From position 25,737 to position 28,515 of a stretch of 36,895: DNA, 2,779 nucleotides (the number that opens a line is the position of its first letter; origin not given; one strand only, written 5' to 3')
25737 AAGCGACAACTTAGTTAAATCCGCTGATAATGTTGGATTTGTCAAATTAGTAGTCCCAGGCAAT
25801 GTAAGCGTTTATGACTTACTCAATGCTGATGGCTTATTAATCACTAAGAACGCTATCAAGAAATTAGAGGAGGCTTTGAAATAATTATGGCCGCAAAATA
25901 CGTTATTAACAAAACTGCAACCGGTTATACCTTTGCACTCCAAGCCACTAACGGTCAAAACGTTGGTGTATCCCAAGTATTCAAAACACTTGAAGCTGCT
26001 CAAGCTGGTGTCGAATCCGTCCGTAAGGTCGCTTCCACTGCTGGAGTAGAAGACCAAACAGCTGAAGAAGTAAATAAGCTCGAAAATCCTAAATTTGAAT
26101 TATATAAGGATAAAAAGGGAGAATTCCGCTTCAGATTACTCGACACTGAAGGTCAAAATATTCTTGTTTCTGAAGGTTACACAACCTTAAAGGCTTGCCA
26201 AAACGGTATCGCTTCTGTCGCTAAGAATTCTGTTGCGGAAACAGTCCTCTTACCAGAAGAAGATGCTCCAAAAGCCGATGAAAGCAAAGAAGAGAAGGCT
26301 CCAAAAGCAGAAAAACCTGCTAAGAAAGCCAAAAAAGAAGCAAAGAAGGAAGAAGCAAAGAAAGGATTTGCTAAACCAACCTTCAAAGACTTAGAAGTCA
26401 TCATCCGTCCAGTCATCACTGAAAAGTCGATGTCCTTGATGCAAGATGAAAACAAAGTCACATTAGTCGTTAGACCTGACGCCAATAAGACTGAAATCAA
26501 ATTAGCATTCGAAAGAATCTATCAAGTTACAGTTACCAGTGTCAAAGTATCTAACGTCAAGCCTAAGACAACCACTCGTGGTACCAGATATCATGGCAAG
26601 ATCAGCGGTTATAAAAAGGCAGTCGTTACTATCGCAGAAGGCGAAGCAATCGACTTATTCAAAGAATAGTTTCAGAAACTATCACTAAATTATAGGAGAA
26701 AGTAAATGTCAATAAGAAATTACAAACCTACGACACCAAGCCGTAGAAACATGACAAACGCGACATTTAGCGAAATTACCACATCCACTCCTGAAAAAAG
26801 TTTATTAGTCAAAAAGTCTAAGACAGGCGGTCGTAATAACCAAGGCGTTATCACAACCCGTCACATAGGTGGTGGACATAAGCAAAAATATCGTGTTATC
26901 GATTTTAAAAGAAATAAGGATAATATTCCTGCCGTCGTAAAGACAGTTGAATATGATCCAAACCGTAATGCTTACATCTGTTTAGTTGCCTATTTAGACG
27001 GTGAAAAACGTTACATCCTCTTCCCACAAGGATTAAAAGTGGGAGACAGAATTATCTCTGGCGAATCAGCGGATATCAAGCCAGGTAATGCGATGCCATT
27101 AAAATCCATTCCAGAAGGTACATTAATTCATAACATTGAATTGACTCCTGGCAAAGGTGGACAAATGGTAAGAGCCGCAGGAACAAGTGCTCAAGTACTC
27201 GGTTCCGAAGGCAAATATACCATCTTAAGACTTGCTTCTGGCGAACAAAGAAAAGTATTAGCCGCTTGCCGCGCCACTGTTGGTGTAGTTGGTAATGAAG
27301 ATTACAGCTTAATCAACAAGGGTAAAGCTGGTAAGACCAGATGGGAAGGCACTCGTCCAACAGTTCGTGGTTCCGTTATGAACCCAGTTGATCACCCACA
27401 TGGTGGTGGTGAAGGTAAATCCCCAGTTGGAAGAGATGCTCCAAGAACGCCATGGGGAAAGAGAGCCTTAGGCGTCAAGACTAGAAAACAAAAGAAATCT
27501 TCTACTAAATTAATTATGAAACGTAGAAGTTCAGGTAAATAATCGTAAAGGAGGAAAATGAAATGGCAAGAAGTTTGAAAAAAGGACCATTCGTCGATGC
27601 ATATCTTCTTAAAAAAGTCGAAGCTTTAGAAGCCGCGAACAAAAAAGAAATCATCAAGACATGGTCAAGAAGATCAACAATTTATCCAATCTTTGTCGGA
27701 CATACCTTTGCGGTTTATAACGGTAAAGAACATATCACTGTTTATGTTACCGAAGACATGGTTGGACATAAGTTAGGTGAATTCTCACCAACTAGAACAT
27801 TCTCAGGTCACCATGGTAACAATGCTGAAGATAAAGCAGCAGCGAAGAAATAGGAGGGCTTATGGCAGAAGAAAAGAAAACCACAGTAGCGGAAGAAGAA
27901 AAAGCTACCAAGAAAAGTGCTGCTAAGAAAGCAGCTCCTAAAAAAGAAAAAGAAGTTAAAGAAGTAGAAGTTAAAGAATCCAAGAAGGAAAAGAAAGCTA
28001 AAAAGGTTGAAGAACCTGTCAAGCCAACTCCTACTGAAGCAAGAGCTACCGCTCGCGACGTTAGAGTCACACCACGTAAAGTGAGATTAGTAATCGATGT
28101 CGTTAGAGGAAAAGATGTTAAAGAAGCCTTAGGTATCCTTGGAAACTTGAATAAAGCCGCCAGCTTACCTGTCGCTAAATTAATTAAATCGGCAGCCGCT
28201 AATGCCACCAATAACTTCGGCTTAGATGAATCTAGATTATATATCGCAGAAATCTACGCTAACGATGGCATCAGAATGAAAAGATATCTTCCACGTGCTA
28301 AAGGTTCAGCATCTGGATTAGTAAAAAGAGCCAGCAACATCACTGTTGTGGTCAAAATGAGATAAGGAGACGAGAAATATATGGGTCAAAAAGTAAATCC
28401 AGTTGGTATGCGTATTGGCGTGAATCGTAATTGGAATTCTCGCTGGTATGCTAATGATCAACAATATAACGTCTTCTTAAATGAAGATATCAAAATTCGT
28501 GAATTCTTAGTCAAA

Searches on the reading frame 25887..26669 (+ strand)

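Call 101: search_protein_families(library=pfam, proteins=[window:25887-26669:+], max_evalue=0.01)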
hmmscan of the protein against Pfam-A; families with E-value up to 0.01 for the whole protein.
window:25887-26669:+ (260 aa): 2 families
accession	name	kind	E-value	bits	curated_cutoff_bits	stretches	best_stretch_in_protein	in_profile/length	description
PF07411.17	DUF1508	-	6.2e-30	103.3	22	2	75-120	1-46/48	Domain of unknown function (DUF1508)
PF00276.25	Ribosomal_L23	-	4e-27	94.9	30.8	1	170-256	1-85/86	Ribosomal protein L23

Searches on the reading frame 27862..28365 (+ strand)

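Call 101: search_protein_families(library=pfam, proteins=[window:27862-28365:+], max_evalue=0.01)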
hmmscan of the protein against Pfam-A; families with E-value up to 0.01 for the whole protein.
window:27862-28365:+ (167 aa): 1 family
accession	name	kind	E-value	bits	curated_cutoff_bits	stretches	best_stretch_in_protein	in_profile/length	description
PF00237.24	Ribosomal_L22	-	6.1e-32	110.3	28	1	62-165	1-104/104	Ribosomal protein L22p/L17e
